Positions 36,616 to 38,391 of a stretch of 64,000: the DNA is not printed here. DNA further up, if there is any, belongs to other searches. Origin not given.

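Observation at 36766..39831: AbfD-type 4-hydroxybutyryl-CoA dehydratase with intact [4Fe-4S] ligands, next to an AMP-forming CoA ligase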

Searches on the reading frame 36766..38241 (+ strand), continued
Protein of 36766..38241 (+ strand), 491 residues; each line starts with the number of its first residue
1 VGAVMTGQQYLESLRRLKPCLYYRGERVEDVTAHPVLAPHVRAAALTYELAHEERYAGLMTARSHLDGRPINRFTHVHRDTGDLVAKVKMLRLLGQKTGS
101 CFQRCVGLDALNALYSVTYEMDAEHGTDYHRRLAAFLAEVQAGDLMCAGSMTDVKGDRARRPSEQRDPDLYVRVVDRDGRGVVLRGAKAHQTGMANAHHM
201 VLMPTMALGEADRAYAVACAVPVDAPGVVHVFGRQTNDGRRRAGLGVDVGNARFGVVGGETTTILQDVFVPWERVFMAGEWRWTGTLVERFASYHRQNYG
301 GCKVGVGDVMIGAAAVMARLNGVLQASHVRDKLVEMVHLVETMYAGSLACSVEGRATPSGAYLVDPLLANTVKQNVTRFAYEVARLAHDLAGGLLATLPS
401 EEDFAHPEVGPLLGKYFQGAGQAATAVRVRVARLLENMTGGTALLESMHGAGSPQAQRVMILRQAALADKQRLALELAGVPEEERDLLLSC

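Call 14: find_encoding_contigs(protein=window:36778-38241:+, flank=10000, max_places=6)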
Protein window:36778-38241:+ (487 aa): 3 contigs read that carry it; 2 places shown.
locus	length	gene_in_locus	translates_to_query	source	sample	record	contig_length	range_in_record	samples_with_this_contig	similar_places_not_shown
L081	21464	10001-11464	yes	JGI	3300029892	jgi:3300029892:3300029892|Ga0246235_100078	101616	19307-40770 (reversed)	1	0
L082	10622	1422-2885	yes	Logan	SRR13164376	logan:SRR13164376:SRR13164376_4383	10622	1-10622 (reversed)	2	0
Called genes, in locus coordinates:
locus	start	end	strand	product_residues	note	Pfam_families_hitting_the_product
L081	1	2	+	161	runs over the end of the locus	PF13237:Fer4_10 (weak), PF12838:Fer4_7 (weak), PF13183:Fer4_8, PF13187:Fer4_9, PF13534:Fer4_17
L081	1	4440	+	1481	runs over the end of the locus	PF14691:Fer4_20, PF07992:Pyr_redox_2, PF13450:NAD_binding_8, PF13738:Pyr_redox_3, PF07992:Pyr_redox_2, PF07992:Pyr_redox_2, PF12831:FAD_oxidored, PF13450:NAD_binding_8, +16 more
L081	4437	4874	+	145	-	PF02662:FlpD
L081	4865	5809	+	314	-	PF12797:Fer4_2 (faint), PF13187:Fer4_9 (faint), PF13746:Fer4_18 (faint), PF00037:Fer4 (faint), PF13183:Fer4_8 (weak)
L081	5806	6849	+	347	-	PF12838:Fer4_7 (faint), PF13187:Fer4_9 (faint), PF13484:Fer4_16 (faint), PF13746:Fer4_18 (faint), PF14697:Fer4_21 (faint), PF00037:Fer4 (faint), PF13237:Fer4_10 (weak), PF17179:Fer4_22, +1 more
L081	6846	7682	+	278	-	PF00970:FAD_binding_6 (weak), PF00175:NAD_binding_1, PF10418:DHODB_Fe-S_bind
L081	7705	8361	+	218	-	PF12225:DUF5981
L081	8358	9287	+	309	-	PF02219:MTHFR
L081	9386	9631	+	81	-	-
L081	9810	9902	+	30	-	-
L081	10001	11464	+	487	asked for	PF11794:HpaB_N, PF03241:HpaB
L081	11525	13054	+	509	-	PF00501:AMP-binding, PF13193:AMP-binding_C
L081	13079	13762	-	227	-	PF13483:Lactamase_B_3, PF12706:Lactamase_B_2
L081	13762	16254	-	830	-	PF02463:SMC_N (weak), PF13476:AAA_23, PF13514:AAA_27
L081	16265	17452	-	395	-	PF00149:Metallophos, PF12850:Metallophos_2 (faint)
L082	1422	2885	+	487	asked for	PF11794:HpaB_N, PF03241:HpaB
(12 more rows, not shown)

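Call 15: find_encoding_contigs(protein=P0001, flank=8000, max_places=4)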
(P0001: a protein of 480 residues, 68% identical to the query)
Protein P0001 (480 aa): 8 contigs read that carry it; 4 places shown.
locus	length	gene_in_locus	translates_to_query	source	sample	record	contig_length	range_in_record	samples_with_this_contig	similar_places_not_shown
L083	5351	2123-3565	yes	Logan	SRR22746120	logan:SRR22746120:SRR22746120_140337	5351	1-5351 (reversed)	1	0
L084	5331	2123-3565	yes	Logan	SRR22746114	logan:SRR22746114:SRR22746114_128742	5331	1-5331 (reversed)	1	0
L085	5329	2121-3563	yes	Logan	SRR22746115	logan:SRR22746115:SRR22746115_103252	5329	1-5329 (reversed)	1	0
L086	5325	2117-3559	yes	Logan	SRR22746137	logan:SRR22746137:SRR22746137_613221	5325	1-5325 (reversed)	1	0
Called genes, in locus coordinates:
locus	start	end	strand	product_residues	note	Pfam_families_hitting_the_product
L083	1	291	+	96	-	?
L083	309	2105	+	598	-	PF02310:B12-binding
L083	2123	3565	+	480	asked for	PF11794:HpaB_N, PF03241:HpaB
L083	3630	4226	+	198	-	PF02525:Flavodoxin_2, PF03358:FMN_red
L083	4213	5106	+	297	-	PF00795:CN_hydrolase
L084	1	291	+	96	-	?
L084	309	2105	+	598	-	PF02310:B12-binding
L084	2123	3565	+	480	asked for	PF11794:HpaB_N, PF03241:HpaB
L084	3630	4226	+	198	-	PF02525:Flavodoxin_2, PF03358:FMN_red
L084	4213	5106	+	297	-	PF00795:CN_hydrolase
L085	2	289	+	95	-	?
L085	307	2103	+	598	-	PF02310:B12-binding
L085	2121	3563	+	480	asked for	PF11794:HpaB_N, PF03241:HpaB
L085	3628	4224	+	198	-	PF02525:Flavodoxin_2, PF03358:FMN_red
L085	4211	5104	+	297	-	PF00795:CN_hydrolase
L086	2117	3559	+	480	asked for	PF11794:HpaB_N, PF03241:HpaB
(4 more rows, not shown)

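Call 16: find_encoding_contigs(protein=P0003, flank=8000, max_places=3)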
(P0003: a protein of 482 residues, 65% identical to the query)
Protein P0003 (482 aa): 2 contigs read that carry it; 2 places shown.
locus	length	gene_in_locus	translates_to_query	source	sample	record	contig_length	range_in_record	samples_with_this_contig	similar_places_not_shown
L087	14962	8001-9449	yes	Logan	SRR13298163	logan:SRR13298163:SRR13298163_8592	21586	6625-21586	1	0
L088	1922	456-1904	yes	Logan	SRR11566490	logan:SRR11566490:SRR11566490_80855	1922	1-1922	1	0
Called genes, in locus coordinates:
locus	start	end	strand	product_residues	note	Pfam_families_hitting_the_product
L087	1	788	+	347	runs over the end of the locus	PF02653:BPD_transp_2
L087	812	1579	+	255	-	PF00005:ABC_tran, PF13304:AAA_21 (weak), PF12399:BCA_ABC_TP_C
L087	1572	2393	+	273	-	PF09818:ABC_ATPase (faint), PF00005:ABC_tran, PF13304:AAA_21 (faint)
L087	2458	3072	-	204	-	PF13484:Fer4_16 (faint), PF14697:Fer4_21 (faint), PF01077:NIR_SIR, PF12837:Fer4_6 (faint), PF13237:Fer4_10 (weak), PF12838:Fer4_7, PF13187:Fer4_9, PF00037:Fer4 (weak)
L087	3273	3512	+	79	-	PF04014:MazE_antitoxin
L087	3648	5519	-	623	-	PF03063:Prismane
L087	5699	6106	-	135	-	PF02082:Rrf2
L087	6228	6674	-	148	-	PF03479:PCC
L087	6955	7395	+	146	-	PF22381:Staph_reg_Sar_Rot, PF01978:TrmB (weak), PF01047:MarR, PF12802:MarR_2, PF13463:HTH_27 (weak)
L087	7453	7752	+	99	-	PF27236:AF_0334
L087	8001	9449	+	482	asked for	PF11794:HpaB_N, PF03241:HpaB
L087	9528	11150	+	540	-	PF00501:AMP-binding, PF13193:AMP-binding_C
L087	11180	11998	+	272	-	PF00753:Lactamase_B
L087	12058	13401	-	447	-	PF00158:Sigma54_activat, PF14532:Sigma54_activ_2, PF07728:AAA_5, PF25601:AAA_lid_14, PF02954:HTH_8, PF18024:HTH_50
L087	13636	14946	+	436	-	PF13556:HTH_30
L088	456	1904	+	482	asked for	PF11794:HpaB_N, PF03241:HpaB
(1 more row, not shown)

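Call 26: find_related_loci(query=window:36778-38241:+, collection=metagenome_contigs, flank=6000)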
Query window:36778-38241:+ (487 aa) in metagenome_contigs; peptide patterns used: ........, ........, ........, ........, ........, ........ (x = any residue, [..] = any of these).
51 stretches matched a pattern; 7 encode a relative of the query (tblastn E <= 1e-3); 7 distinct loci.
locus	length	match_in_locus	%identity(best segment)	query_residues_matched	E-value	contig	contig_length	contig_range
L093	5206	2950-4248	23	1-436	2e-20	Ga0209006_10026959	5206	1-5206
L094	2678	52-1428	24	1-461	9e-19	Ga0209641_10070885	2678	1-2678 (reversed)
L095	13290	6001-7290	23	1-436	2e-17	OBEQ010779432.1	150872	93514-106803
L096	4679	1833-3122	22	1-436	6e-16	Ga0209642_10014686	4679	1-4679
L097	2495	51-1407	23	1-461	2e-10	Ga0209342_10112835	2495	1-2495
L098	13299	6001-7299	23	1-436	1e-20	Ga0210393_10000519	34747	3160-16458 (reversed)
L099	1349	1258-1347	61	1-31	1e-4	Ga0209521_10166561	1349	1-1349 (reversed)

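Call 45: find_encoding_contigs(protein=P0006, flank=7000, max_places=2)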
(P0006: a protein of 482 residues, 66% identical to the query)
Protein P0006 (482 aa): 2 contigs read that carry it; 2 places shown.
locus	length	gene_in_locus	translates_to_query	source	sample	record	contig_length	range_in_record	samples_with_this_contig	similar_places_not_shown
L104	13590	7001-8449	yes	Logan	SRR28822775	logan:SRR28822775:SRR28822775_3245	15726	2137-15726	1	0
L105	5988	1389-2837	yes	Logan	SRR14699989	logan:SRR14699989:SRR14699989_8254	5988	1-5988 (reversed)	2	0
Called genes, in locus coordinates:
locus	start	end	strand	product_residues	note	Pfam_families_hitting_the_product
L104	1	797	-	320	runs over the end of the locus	PF00860:Xan_ur_permease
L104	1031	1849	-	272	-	PF07690:MFS_1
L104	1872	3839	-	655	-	PF26965:MimR_N, PF01590:GAF, PF00989:PAS, PF00158:Sigma54_activat, PF07724:AAA_2 (weak), PF14532:Sigma54_activ_2, PF25601:AAA_lid_14, PF02954:HTH_8, +5 more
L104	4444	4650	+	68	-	-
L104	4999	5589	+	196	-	PF00474:SSF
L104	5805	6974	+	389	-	PF00108:Thiolase_N, PF00109:ketoacyl-synt (weak), PF02803:Thiolase_C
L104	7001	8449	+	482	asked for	PF11794:HpaB_N, PF03241:HpaB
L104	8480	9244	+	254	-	PF00106:adh_short, PF08659:KR, PF13561:adh_short_C2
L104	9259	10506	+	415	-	PF27236:AF_0334, PF01144:CoA_trans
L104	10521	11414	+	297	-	PF01144:CoA_trans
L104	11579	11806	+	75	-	-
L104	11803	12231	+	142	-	PF07883:Cupin_2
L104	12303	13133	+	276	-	PF02737:3HCDH_N, PF00725:3HCDH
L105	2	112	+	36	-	?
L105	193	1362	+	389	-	PF00108:Thiolase_N, PF00109:ketoacyl-synt (weak), PF02803:Thiolase_C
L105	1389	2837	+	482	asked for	PF11794:HpaB_N, PF03241:HpaB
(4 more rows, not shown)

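Call 46: list_cluster_members(proteins=[window:36778-38241:+, window:38302-39831:+, window:62180-63625:+, window:58003-59244:+, P0122])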
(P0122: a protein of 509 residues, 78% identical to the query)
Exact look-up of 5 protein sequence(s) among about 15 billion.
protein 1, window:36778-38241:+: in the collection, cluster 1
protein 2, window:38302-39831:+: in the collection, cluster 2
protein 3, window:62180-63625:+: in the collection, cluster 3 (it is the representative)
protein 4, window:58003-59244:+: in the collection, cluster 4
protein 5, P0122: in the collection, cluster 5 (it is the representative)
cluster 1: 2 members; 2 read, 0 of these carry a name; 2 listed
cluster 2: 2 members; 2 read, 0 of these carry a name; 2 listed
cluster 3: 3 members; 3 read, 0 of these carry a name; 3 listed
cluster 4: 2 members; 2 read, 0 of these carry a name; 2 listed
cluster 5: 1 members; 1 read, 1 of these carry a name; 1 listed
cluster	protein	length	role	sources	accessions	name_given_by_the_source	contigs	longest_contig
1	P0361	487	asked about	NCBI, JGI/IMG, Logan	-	-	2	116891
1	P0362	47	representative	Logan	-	-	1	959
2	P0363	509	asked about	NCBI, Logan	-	-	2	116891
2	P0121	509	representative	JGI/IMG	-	-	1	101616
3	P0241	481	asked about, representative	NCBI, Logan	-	-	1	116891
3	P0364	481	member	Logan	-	-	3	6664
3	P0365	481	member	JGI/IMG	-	-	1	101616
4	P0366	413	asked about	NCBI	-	-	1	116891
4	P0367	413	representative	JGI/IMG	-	-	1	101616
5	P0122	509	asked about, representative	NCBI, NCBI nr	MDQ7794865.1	MAG: long-chain-fatty-acid--CoA ligase [bacterium] | long-chain-fatty-acid--CoA ligase [bacterium]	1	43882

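Call 53: search_protein_families(library=pfam, alignment_id=A2, max_evalue=0.00001)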
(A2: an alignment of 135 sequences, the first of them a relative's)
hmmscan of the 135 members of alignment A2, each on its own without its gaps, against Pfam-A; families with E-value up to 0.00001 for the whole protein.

A. member 1, L001:7656-9209:+ (517 aa): 0 families

B. families by the number of members that match (of 135 scanned): 128 families (the first 25 are shown)
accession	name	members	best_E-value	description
PF02515.22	CoA_transf_3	8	2.7e-138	CoA-transferase family III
PF00108.29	Thiolase_N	6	4.3e-106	Thiolase, N-terminal domain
PF00933.27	Glyco_hydro_3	6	3.9e-87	Glycosyl hydrolase family 3 N terminal domain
PF01915.27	Glyco_hydro_3_C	6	1.7e-59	Glycosyl hydrolase family 3 C-terminal domain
PF02803.24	Thiolase_C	6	9.1e-51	Thiolase, C-terminal domain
PF13487.12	HD_5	6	7.4e-40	HD domain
PF01966.28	HD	6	6e-22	HD domain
PF00158.32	Sigma54_activat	5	5e-72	Sigma-54 interaction domain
PF13561.12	adh_short_C2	5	1.1e-65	Enoyl-(Acyl carrier protein) reductase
PF00106.31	adh_short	5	8.9e-57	short chain dehydrogenase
PF25601.1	AAA_lid_14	5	5.7e-27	AAA+ ATPase lid domain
PF14310.12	Fn3-like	5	1e-26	Fibronectin type III-like domain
PF14532.12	Sigma54_activ_2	5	7.3e-18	Sigma-54 interaction domain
PF08659.16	KR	5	3.3e-13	KR domain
PF00989.32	PAS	5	2.2e-12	PAS fold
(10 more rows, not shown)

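Call 65: search_protein_families(library=pfam, proteins=[L041:9385-9948:+, L041:11421-12242:+, L041:12349-13533:+], max_evalue=0.0001)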
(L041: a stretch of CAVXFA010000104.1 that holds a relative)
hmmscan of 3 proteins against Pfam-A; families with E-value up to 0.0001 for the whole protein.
L041:9385-9948:+ (187 aa): 5 families
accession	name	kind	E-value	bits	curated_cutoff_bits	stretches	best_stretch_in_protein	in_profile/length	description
PF07883.17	Cupin_2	-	3.5e-20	71.9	27.2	1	116-181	5-69/70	Cupin domain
PF01381.28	HTH_3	-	1.1e-14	54.6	23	1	12-65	1-54/55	Helix-turn-helix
PF12844.13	HTH_19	-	9.4e-09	35.5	30.2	1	9-63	1-55/64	Helix-turn-helix domain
PF13560.12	HTH_31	-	1.1e-07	32.4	27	1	8-59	2-54/64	Helix-turn-helix domain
PF13443.12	HTH_26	-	4.6e-06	27.2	22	1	11-60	1-51/63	Cro/C1-type HTH DNA-binding domain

L041:11421-12242:+ (273 aa): 2 families
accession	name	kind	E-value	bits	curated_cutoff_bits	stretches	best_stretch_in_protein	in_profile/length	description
PF00378.25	ECH_1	-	7.3e-71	238.9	27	1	23-272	2-250/251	Enoyl-CoA hydratase/isomerase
PF16113.10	ECH_2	-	1.3e-36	127.2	27.2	1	28-200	2-176/335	Enoyl-CoA hydratase/isomerase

L041:12349-13533:+ (394 aa): 3 families
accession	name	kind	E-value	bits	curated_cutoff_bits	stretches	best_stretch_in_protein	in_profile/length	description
PF00108.29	Thiolase_N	-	5.7e-90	301.6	26.4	1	6-262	1-258/260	Thiolase, N-terminal domain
PF02803.24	Thiolase_C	-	1.3e-43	147.9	27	1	271-393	1-123/123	Thiolase, C-terminal domain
PF00109.32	ketoacyl-synt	-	3.9e-07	30.4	20.8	1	82-133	166-217/252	Beta-ketoacyl synthase, N-terminal domain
